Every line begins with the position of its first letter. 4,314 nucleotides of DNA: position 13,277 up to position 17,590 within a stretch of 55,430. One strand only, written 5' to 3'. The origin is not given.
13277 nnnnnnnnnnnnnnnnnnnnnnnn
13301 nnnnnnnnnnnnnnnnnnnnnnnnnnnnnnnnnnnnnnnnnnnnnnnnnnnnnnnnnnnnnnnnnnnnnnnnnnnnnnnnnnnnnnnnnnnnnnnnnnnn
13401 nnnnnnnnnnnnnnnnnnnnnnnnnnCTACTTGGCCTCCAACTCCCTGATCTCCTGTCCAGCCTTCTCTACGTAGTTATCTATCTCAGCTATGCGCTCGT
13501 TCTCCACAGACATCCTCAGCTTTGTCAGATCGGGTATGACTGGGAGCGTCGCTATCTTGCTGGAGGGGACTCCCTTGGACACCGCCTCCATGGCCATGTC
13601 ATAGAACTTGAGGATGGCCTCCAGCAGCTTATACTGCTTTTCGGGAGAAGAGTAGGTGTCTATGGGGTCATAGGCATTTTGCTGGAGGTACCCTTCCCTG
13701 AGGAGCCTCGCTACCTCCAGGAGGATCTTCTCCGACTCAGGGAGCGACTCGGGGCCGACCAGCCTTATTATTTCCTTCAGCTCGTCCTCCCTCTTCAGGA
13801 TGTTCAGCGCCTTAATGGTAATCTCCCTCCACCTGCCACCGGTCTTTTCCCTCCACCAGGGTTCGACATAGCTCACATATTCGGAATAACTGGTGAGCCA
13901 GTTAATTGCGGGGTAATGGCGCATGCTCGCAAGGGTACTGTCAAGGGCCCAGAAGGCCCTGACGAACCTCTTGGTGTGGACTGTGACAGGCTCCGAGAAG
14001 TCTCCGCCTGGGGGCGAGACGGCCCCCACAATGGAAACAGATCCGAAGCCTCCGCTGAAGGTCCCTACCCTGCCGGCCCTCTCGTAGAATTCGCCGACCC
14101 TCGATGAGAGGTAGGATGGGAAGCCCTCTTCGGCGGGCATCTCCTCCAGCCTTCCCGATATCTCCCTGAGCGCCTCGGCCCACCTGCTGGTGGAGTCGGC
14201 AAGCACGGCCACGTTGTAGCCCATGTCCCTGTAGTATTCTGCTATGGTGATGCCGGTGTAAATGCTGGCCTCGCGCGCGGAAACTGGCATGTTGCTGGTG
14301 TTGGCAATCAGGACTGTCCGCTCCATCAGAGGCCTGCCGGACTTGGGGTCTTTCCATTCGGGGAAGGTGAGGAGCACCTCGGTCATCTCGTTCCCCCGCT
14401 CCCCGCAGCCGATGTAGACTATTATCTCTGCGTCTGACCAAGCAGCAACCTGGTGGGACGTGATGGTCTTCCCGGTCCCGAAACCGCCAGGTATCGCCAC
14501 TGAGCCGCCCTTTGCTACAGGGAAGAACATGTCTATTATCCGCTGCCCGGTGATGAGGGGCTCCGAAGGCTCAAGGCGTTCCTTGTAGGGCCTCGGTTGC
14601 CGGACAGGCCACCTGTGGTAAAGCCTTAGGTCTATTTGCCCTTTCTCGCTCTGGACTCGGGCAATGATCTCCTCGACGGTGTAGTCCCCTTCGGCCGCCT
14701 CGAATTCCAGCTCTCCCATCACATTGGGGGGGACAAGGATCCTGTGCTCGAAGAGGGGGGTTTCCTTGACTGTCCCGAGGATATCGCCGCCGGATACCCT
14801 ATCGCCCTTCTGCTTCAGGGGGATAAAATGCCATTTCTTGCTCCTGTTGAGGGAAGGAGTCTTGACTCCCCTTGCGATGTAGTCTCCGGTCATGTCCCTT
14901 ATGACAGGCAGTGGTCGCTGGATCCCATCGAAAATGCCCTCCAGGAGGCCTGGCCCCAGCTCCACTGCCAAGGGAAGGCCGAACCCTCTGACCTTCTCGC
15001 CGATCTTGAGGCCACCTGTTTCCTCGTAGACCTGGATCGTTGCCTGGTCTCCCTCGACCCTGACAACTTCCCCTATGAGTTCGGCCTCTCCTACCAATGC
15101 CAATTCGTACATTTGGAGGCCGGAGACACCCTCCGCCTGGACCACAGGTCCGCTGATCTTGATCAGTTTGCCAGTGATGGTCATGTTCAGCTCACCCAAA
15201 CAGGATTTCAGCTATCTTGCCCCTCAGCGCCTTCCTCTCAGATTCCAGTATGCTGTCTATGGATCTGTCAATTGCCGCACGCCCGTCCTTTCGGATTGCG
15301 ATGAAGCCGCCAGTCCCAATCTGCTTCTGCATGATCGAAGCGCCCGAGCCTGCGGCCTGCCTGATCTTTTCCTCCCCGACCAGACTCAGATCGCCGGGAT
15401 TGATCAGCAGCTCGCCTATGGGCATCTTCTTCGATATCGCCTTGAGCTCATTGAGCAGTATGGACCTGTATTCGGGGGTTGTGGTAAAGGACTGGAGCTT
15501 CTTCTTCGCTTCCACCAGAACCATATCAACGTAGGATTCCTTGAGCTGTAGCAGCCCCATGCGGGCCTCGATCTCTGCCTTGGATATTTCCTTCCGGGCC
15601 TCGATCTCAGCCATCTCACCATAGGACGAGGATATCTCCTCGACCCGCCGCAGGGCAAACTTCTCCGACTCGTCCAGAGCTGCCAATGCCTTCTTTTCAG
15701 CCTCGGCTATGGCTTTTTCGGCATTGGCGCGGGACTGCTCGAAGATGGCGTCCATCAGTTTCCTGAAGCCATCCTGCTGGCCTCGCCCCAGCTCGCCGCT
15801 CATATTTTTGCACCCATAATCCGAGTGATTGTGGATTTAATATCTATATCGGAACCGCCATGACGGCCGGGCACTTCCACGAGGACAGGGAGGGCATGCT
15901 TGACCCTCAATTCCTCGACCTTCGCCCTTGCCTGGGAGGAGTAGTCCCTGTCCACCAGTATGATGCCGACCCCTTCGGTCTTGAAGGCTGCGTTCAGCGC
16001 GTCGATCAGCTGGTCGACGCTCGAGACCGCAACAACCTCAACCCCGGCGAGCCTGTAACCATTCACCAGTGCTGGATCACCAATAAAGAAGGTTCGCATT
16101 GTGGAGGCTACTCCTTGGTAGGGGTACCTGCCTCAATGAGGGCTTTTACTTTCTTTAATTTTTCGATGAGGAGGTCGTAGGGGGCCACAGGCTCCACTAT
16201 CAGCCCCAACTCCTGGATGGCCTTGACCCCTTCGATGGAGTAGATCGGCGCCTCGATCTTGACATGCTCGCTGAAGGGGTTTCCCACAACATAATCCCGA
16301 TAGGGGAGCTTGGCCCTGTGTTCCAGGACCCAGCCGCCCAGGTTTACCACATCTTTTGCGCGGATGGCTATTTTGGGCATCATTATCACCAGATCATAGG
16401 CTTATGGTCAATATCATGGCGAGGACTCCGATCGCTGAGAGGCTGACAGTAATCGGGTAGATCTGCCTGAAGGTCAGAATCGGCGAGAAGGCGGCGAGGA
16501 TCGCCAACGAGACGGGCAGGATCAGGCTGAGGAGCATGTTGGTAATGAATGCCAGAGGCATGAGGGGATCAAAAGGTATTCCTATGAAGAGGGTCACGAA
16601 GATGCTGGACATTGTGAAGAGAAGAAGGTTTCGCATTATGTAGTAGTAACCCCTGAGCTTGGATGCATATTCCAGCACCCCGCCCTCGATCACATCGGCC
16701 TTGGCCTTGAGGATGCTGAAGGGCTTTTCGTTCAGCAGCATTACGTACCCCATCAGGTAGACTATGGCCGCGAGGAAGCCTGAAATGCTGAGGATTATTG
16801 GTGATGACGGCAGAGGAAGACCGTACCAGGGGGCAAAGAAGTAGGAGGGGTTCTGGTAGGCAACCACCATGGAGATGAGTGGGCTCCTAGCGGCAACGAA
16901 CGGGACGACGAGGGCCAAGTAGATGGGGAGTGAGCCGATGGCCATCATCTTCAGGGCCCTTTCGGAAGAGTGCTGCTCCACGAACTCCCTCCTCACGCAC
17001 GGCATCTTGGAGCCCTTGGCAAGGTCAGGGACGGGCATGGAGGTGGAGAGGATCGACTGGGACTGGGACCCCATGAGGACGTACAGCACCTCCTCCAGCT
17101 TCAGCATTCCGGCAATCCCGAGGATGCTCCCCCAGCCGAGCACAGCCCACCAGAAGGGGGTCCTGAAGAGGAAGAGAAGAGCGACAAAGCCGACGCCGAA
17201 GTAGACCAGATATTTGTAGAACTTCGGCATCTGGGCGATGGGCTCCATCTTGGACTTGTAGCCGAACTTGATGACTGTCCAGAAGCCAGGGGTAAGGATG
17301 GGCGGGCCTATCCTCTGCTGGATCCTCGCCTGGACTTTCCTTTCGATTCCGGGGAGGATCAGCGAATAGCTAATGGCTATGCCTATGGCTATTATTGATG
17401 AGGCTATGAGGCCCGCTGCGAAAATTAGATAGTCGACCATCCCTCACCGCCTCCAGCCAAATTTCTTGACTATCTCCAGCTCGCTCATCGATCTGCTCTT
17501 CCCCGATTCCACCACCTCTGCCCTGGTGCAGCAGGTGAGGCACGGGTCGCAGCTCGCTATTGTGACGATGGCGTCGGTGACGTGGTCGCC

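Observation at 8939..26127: Antiporter-hydrogenase genes run straight into the ATP synthase genes: 26 same-strand genes with no junction longer than 16 nt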

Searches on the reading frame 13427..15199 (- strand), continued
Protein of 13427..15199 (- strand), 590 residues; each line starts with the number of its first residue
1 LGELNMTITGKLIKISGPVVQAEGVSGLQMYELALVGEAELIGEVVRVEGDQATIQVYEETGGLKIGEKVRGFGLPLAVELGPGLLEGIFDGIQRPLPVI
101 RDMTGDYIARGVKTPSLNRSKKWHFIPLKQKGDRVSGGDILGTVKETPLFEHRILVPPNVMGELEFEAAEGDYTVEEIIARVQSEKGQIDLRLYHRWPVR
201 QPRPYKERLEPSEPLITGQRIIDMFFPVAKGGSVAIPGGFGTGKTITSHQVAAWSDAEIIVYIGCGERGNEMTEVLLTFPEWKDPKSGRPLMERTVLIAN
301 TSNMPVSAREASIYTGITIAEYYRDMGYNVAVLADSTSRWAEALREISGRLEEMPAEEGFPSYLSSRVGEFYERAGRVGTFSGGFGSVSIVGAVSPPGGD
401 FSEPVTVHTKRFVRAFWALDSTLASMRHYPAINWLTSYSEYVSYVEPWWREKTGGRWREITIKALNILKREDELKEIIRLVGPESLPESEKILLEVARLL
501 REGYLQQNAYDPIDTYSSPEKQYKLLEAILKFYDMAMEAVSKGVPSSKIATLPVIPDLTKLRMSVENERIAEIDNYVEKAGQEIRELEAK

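Call 44: find_encoding_contigs(protein=P0169, flank=10000, max_places=2)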
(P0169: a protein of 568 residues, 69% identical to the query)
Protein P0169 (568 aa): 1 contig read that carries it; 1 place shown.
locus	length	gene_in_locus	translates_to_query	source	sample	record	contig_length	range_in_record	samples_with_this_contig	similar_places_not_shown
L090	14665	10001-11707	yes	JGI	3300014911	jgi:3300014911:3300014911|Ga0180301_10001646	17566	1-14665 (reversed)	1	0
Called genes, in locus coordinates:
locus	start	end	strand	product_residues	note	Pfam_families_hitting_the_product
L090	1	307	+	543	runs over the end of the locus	PF01935:DUF87, PF05872:HerA_C (faint), PF12846:AAA_10 (weak)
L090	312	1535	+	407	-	PF00149:Metallophos, PF12850:Metallophos_2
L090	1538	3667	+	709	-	PF02463:SMC_N, PF13175:AAA_15, PF13476:AAA_23, PF13514:AAA_27 (weak), PF13555:AAA_29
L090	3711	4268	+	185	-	PF01066:CDP-OH_P_transf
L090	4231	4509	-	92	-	PF04013:Methyltrn_RNA_2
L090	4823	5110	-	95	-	PF01283:Ribosomal_S26e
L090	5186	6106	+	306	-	PF00294:PfkB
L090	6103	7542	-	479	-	PF00587:tRNA-synt_2b, PF03129:HGTP_anticodon, PF09180:ProRS-C_1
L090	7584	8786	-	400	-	PF27218:MJ0043_C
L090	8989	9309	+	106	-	PF01990:ATP-synt_F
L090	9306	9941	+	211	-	PF01991:vATP-synt_E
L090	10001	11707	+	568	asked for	PF02874:ATP-synt_ab_N, PF16886:ATP-synt_ab_Xtn, PF00006:ATP-synt_ab, PF22919:ATP-synt_VA_C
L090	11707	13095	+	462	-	PF02874:ATP-synt_ab_N, PF00006:ATP-synt_ab, PF22919:ATP-synt_VA_C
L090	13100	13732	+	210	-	PF01813:ATP-synt_D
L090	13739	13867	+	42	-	-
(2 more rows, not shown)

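Call 49: find_encoding_contigs(protein=P0170, flank=10000, max_places=2)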
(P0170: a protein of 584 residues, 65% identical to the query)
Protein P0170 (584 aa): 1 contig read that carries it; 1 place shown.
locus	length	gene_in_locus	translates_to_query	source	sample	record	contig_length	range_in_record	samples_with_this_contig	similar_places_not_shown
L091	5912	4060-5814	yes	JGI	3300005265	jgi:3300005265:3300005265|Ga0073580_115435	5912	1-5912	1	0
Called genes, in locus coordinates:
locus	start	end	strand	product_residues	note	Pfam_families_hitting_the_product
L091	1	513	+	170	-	?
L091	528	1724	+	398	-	PF00374:NiFeSe_Hases, PF00346:Complex1_49kDa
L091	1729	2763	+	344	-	PF00146:NADHdh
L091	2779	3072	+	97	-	PF10622:Ehbp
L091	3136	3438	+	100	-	PF01990:ATP-synt_F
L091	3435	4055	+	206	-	PF01991:vATP-synt_E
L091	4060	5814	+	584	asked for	PF02874:ATP-synt_ab_N, PF16886:ATP-synt_ab_Xtn, PF00006:ATP-synt_ab, PF22919:ATP-synt_VA_C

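Call 50: find_encoding_contigs(protein=P0171, flank=10000, max_places=2)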
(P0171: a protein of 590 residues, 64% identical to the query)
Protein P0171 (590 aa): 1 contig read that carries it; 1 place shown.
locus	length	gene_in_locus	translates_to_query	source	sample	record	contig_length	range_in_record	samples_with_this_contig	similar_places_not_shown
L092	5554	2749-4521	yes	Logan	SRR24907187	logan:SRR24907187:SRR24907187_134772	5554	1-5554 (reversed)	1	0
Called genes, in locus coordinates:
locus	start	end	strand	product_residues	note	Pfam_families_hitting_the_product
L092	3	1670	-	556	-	?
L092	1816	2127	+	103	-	PF01990:ATP-synt_F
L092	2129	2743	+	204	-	PF01991:vATP-synt_E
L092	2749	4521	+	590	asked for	PF02874:ATP-synt_ab_N, PF16886:ATP-synt_ab_Xtn, PF00006:ATP-synt_ab, PF22919:ATP-synt_VA_C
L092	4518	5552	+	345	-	?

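Call 51: find_encoding_contigs(protein=P0177, flank=10000, max_places=1)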
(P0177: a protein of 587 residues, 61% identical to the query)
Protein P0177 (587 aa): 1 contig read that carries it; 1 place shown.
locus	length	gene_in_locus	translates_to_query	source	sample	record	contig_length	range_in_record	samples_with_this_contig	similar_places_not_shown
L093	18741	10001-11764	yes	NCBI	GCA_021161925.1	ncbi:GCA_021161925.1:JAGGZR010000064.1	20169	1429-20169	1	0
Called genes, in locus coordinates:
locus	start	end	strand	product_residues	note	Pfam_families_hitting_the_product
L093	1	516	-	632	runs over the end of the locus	PF01935:DUF87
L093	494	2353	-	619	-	-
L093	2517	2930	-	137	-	-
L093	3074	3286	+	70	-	-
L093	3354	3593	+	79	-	-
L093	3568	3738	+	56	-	-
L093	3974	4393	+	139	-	-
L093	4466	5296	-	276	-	PF02830:V4R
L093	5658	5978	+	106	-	-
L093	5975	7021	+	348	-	PF01992:vATP-synt_AC39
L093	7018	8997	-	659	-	PF01496:V_ATPase_I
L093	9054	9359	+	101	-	PF01990:ATP-synt_F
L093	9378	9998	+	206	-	PF01991:vATP-synt_E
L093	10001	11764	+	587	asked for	PF02874:ATP-synt_ab_N, PF16886:ATP-synt_ab_Xtn, PF00006:ATP-synt_ab, PF22919:ATP-synt_VA_C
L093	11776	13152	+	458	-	PF02874:ATP-synt_ab_N, PF00006:ATP-synt_ab, PF22919:ATP-synt_VA_C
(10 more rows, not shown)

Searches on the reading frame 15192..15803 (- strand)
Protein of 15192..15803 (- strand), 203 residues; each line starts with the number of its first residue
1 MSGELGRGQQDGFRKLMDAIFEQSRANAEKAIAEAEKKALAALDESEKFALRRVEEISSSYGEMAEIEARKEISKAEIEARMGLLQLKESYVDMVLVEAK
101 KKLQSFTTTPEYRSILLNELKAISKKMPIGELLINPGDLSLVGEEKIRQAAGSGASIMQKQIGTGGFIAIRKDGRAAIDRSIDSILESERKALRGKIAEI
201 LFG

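Call 6: search_protein_families(library=pfam, proteins=[window:15192-15803:-], max_evalue=0.01)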
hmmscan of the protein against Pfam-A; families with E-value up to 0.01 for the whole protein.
window:15192-15803:- (203 aa): 1 family
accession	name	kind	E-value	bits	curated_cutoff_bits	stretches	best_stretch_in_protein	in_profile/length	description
PF01991.23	vATP-synt_E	-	1.5e-10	41.3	24.2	1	21-202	3-199/199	ATP synthase (E/31 kDa) subunit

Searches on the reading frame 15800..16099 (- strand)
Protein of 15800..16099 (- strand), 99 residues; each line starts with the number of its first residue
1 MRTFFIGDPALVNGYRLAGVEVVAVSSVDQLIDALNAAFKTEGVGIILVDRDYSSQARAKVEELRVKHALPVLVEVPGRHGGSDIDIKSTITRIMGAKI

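Call 6: search_protein_families(library=pfam, proteins=[window:15800-16099:-], max_evalue=0.01)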
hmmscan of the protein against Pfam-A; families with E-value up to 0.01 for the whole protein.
window:15800-16099:- (99 aa): 1 family
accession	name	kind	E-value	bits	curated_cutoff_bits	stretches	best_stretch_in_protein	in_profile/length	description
PF01990.22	ATP-synt_F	-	2e-17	63.7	23.5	1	5-92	3-88/91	ATP synthase (F/14-kDa) subunit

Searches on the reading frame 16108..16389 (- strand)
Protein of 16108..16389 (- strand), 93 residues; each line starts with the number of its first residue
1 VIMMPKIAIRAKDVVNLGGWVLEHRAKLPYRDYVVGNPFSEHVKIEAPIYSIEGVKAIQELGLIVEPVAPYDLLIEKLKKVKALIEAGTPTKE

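Call 6: search_protein_families(library=pfam, proteins=[window:16108-16389:-], max_evalue=0.01)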
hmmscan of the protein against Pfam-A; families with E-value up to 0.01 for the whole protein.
window:16108-16389:- (93 aa): 1 family
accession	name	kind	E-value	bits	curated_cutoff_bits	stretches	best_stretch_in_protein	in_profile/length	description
PF10622.14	Ehbp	-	4e-15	56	27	1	9-86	1-76/77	Energy-converting hydrogenase B subunit P (EhbP)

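Call 39: search_protein_families(library=ncbifam, proteins=[window:16108-16383:-], max_evalue=0.001)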
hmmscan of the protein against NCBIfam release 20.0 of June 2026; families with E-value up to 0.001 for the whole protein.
window:16108-16383:- (91 aa): 0 families

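Call 65: find_related_loci(query=A2, collection=metagenome_contigs, flank=6000)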
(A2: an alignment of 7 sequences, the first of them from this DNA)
Query A2 (91 aa) in metagenome_contigs; peptide patterns used: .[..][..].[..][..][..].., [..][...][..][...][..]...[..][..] (x = any residue, [..] = any of these).
110 stretches matched a pattern; 27 encode a relative of the query (tblastn E <= 1e-3); 27 distinct loci.
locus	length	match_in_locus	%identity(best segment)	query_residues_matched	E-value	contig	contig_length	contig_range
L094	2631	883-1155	79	1-91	1e-46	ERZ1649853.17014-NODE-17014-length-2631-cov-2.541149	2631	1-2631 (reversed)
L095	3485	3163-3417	82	1-85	5e-45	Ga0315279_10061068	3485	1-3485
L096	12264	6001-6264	78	2-89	1e-42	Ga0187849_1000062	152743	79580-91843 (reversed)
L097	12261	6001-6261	76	2-90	2e-40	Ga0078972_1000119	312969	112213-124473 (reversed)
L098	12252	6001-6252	79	2-85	3e-40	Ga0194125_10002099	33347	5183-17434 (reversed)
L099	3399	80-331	79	2-85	5e-40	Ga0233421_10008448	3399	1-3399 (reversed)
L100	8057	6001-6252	79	2-85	3e-40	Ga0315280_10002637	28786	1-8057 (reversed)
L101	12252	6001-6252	79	2-85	3e-40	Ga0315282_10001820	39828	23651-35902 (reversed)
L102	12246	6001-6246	79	2-83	1e-39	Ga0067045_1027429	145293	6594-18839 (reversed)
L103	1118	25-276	77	2-85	2e-41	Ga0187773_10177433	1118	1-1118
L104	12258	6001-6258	74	2-87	1e-38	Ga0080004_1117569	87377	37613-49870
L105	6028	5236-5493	74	2-87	1e-38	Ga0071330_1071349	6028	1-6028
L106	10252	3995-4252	74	2-87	1e-38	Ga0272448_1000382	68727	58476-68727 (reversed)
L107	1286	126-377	75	2-85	2e-39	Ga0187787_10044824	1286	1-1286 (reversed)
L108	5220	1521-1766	71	2-83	2e-37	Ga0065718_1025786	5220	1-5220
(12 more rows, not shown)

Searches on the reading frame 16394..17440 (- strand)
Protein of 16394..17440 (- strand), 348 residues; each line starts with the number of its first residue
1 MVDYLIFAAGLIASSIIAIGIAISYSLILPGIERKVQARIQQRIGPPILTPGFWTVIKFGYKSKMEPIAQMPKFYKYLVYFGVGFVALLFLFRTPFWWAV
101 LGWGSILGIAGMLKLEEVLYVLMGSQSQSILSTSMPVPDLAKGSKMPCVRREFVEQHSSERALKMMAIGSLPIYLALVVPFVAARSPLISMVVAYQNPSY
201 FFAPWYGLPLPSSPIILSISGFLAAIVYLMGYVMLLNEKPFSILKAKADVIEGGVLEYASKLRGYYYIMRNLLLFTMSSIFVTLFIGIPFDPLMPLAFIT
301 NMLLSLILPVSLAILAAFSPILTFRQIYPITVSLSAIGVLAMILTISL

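Call 6: search_protein_families(library=pfam, proteins=[window:16394-17440:-], max_evalue=0.01)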
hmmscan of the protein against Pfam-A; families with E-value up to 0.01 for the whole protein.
window:16394-17440:- (348 aa): 1 family
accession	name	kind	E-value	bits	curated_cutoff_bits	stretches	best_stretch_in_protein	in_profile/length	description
PF00146.26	NADHdh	-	2.6e-17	63.6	27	2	160-342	130-294/298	NADH dehydrogenase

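Call 39: search_protein_families(library=ncbifam, proteins=[window:16394-17440:-], max_evalue=0.001)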
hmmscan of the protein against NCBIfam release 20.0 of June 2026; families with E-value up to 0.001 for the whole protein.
window:16394-17440:- (348 aa): 3 families
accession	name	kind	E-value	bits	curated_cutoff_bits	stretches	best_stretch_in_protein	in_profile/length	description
NF004741.0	PRK06076.1-2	equivalog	4e-09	36.1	305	1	172-317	168-291/337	NADH-quinone oxidoreductase subunit NuoH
NF004743.0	PRK06076.1-4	equivalog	1.4e-06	27.5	494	1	174-291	172-273/433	NADH-quinone oxidoreductase subunit NuoH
NF004740.0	PRK06076.1-1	equivalog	0.00013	21.6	399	1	219-308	190-278/325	NADH-quinone oxidoreductase subunit NuoH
